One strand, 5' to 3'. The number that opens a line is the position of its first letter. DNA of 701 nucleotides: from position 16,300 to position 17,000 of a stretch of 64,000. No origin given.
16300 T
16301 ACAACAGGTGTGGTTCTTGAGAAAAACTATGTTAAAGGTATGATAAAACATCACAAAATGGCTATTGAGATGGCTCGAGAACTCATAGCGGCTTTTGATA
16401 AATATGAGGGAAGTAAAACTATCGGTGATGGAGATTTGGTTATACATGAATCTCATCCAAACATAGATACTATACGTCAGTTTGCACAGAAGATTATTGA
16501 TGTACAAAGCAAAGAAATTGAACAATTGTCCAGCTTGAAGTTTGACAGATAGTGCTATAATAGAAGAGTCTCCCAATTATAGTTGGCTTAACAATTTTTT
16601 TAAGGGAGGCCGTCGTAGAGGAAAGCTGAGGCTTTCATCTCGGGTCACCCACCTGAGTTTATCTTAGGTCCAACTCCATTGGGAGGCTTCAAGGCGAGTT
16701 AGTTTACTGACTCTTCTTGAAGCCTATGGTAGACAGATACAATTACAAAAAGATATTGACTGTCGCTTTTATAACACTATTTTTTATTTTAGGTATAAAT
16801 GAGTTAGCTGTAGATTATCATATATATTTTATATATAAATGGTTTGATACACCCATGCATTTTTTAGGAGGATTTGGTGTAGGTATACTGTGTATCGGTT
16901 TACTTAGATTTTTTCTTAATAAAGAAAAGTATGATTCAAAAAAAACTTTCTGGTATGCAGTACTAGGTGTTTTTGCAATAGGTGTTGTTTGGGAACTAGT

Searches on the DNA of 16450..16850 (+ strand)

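Call 4: search_rna_families(source=window, start=16450, end=16850, threshold=evalue, max_evalue=10, show_alignments=3)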
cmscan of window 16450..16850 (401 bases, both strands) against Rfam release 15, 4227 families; matches with E-value up to 10: 1.
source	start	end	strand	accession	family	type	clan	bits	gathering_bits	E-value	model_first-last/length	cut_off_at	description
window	16581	16675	+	RF00013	6S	Gene;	-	16.9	46.4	0.25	34-153/187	no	6S / SsrS RNA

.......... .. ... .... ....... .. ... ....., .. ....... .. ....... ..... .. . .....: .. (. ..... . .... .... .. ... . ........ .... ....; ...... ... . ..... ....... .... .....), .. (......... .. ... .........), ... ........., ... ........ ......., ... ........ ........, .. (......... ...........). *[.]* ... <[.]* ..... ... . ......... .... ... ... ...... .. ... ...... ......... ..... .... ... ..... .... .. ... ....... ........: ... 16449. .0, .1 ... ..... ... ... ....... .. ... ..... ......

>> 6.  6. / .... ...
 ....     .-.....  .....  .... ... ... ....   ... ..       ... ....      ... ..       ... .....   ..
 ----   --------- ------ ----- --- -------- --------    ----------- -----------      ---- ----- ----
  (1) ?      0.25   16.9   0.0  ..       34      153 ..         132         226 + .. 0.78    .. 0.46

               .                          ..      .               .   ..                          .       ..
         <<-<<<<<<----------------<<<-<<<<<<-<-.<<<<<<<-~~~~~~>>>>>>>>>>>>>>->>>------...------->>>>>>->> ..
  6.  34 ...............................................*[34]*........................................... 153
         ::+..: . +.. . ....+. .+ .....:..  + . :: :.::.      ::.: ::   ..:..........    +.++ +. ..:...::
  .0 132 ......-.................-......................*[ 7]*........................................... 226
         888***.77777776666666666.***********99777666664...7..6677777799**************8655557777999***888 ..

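Call 20: build_rna_model(alignment_id=A1, structure=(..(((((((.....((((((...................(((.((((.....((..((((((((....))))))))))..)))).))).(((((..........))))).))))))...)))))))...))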
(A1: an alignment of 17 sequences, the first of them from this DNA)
Model R1 built from alignment A1 (17 sequences, 131 columns); structure: as given.
model positions 118; base pairs 36; branch points 1; effective number of sequences 3.07; information 0.59 bits per position. Calibrated on 0.2 Mb of random sequence (short: E-values are rough).
structure used (alignment columns):
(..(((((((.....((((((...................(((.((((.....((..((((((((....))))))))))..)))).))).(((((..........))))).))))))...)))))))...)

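Call 21: search_with_rna_model(model_id=R1, sources=[window, L001, L002, L003, L004, L005, L006, L007, L008, L009, L010, L011, L012, L013, L014, L015, L016, L017, L018, L019, L020, L021, L022, L023, L024, L025, L026, L027, L028, L029, L030, L031, L032, L033, L034, L035, L036, L037, L038, L039, L040, L041, L042, L043, L044, L045, L046, L047, L048, L049, L050, L051, L052, L053, L054, L055, L056, L057, L058, L059, L060, L061, L062, L063, L064, L065, L066, L067, L068, L069, L070, L071, L072, L073, L074, L075, L076, L077, L078, L079, L080], max_evalue=1, make_alignment=true)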
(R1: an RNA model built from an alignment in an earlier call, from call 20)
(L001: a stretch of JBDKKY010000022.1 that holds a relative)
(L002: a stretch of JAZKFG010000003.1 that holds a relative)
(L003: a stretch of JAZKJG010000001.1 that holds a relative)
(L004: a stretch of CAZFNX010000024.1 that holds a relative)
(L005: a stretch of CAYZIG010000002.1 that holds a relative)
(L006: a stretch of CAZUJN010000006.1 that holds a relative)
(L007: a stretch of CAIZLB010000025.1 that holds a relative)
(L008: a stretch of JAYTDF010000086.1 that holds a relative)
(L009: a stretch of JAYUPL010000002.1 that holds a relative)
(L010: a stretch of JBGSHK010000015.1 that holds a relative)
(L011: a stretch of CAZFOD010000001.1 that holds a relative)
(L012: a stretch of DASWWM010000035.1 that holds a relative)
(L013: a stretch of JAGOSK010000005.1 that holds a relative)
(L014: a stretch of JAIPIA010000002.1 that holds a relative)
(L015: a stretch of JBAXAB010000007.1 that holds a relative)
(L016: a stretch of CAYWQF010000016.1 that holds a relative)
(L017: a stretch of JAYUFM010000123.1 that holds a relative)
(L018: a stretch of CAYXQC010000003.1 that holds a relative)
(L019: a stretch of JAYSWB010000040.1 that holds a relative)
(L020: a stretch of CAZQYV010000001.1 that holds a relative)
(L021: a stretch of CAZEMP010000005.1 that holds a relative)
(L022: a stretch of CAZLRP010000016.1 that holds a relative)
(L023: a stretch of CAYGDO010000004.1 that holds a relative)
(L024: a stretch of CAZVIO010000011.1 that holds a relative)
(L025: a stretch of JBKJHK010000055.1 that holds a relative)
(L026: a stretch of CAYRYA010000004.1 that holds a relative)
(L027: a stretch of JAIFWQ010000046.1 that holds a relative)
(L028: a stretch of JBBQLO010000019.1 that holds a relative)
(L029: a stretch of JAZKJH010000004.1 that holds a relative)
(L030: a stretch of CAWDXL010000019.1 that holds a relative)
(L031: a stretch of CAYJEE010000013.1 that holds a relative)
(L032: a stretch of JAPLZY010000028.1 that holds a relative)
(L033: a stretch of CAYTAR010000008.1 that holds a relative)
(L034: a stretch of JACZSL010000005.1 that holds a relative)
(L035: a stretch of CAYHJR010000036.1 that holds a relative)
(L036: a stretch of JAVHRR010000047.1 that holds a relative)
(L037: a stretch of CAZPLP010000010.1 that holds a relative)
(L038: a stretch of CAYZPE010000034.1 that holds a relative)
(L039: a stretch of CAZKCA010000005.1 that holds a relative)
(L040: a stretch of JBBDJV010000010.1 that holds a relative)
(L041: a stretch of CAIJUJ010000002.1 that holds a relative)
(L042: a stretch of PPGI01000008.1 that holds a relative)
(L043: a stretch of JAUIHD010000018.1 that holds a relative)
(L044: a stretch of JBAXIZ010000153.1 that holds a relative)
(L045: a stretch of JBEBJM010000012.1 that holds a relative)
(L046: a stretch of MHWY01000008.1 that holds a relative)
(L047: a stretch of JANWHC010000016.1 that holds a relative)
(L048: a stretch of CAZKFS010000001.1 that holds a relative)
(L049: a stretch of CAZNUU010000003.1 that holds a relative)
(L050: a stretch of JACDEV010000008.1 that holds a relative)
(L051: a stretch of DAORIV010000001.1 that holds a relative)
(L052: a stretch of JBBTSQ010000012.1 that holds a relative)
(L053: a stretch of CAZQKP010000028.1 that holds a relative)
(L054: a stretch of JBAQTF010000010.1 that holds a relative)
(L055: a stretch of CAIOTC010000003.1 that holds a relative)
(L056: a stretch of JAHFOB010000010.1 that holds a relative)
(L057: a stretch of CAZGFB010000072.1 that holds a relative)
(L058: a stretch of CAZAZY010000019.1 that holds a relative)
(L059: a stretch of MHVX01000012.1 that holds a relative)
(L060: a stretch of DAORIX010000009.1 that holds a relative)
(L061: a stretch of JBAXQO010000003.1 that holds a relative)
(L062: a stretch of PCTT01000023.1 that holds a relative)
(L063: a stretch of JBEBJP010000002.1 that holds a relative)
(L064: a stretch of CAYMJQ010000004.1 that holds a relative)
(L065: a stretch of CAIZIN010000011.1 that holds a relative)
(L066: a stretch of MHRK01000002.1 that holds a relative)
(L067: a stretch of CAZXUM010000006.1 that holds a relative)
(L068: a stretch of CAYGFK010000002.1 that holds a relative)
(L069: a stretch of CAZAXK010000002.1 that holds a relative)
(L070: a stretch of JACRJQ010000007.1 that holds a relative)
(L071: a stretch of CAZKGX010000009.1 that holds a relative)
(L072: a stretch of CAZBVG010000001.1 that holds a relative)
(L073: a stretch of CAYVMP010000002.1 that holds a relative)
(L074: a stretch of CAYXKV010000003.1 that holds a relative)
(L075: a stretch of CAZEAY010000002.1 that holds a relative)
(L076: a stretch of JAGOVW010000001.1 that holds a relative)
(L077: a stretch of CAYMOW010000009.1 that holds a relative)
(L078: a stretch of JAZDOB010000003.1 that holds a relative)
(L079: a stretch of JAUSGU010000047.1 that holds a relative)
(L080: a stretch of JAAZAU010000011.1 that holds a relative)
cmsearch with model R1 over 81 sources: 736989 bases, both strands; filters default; matches with E-value up to 1: 80.
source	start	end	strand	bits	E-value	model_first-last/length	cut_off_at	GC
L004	1950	2067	+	115.1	7.9e-29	1-118/118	no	0.45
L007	3357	3471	+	107.6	1.1e-26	1-118/118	no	0.43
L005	3383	3501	+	105.8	3.7e-26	1-118/118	no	0.39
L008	3366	3482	+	105.3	4.9e-26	1-118/118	no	0.44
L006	3441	3557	+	104.8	7e-26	1-118/118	no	0.46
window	16568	16687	+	104.6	8e-26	1-118/118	no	0.47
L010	3364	3480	+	102.5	3.2e-25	1-118/118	no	0.42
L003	3397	3516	+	101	8.1e-25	1-118/118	no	0.49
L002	3355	3475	+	100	1.6e-24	1-118/118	no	0.46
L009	3357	3474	+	96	2.2e-23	1-118/118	no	0.42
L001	2262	2381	+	92.7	1.9e-22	1-118/118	no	0.49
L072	3394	3510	+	90.9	5.9e-22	1-118/118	no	0.37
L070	3374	3490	+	89.6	1.4e-21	1-118/118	no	0.44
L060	3363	3482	+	81.4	3.1e-19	1-118/118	no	0.35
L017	3349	3471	+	77.1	4.9e-18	1-118/118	no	0.42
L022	2846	2966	+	76.2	9.3e-18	1-118/118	no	0.38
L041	1921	2040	+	72.1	1.3e-16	1-118/118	no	0.38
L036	2186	2305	+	71.7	1.8e-16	1-118/118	no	0.39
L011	3328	3447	+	71.6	1.9e-16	1-118/118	no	0.43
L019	1373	1491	+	71.4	2.1e-16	1-118/118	no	0.43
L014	3295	3413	+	71.4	2.2e-16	1-118/118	no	0.44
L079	3334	3450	+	69.1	9.6e-16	1-118/118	no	0.43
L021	3230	3349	+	66.4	5.7e-15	1-118/118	no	0.4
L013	918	1036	+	66.1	6.6e-15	1-118/118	no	0.46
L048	3397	3516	+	64.4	2.1e-14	1-118/118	no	0.4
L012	421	544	+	62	9.8e-14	1-118/118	no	0.48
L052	3633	3751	+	61.6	1.2e-13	1-118/118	no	0.45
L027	2096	2213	+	60.4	2.7e-13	1-118/118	no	0.45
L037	2520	2641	+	59.9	3.9e-13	1-118/118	no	0.39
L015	3361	3483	+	58.9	7.5e-13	1-118/118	no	0.39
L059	626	746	+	58.1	1.3e-12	1-118/118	no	0.4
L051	3415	3532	+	55.5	6.8e-12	1-118/118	no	0.37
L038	260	400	+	54.8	1.1e-11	1-118/118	no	0.42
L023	3408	3547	+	54.6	1.2e-11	1-118/118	no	0.44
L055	3280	3410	+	54.6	1.3e-11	1-118/118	no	0.39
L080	3354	3488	+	54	1.8e-11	1-118/118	no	0.34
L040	3439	3560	+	53.7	2.2e-11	1-118/118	no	0.43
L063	3395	3532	+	53.4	2.7e-11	1-118/118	no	0.4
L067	3283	3427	+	52.9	3.8e-11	1-118/118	no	0.51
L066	2171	2311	+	52.7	4.3e-11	1-118/118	no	0.43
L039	3370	3500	+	51.9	7e-11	1-118/118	no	0.36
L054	3393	3535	+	49.1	4.6e-10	1-118/118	no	0.43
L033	3447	3564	+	49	4.8e-10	1-118/118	no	0.45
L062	3055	3176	+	48.7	6e-10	1-118/118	no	0.44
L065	3305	3447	+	48.2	8e-10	1-118/118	no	0.41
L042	3405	3542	+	47.9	9.7e-10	1-118/118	no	0.42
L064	2927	3075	+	47.7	1.1e-09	1-118/118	no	0.32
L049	3406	3542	+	47.5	1.3e-09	1-118/118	no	0.39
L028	3373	3517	+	44.7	8.2e-09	1-118/118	no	0.46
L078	3310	3451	+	44.6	8.6e-09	1-118/118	no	0.41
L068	3367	3510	+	44.5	9.2e-09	1-118/118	no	0.43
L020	3371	3516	+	44.3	1e-08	1-118/118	no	0.4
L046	3357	3506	+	44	1.2e-08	1-118/118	no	0.4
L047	2050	2189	+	43.9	1.4e-08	1-118/118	no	0.46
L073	3196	3339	+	42.9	2.6e-08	1-118/118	no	0.42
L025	3192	3323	+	42.1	4.4e-08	1-118/118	no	0.42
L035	1558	1692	+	41.7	5.7e-08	1-118/118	no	0.37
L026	3357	3489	+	41.1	8.3e-08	1-118/118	no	0.45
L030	3376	3523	+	41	9.2e-08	1-118/118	no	0.53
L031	3281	3412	+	40.3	1.4e-07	1-118/118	no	0.42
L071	3643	3773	+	39.4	2.6e-07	1-118/118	no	0.45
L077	3375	3524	+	39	3.4e-07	1-118/118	no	0.42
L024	2831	2962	+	39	3.4e-07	1-118/118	no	0.43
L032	3274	3408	+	38.8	3.7e-07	1-118/118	no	0.4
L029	3398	3545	+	37.8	7.2e-07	1-118/118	no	0.4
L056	3195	3336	+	37.1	1.1e-06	1-118/118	no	0.46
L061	360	505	+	36.3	2e-06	1-118/118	no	0.45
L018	3389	3512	+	33.9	9.6e-06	1-118/118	no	0.43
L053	3418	3551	+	33.8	9.9e-06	1-118/118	no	0.4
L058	3349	3467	+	33.4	1.3e-05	1-118/118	no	0.31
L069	3344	3495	+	32.5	2.4e-05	1-118/118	no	0.38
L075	3349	3496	+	32.3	2.7e-05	1-118/118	no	0.43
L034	3316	3459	+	27.8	0.00051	1-118/118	no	0.44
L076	3374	3536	+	26.7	0.0011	1-118/118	no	0.55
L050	3199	3344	+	25.6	0.0021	1-118/118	no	0.42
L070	3373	3489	-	21.2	0.038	1-118/118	no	0.44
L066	1899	2020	+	18.9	0.17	1-118/118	no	0.39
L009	3357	3474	-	18.9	0.17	1-118/118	no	0.42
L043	3385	3520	+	17.2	0.51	1-118/118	no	0.53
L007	4826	4881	-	16.2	0.97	1-118/118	no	0.23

Alignment A2: 80 matches aligned to the model, 228 columns, each read 5' to 3' on its own strand. Consensus structure (alignment columns), stored with it:
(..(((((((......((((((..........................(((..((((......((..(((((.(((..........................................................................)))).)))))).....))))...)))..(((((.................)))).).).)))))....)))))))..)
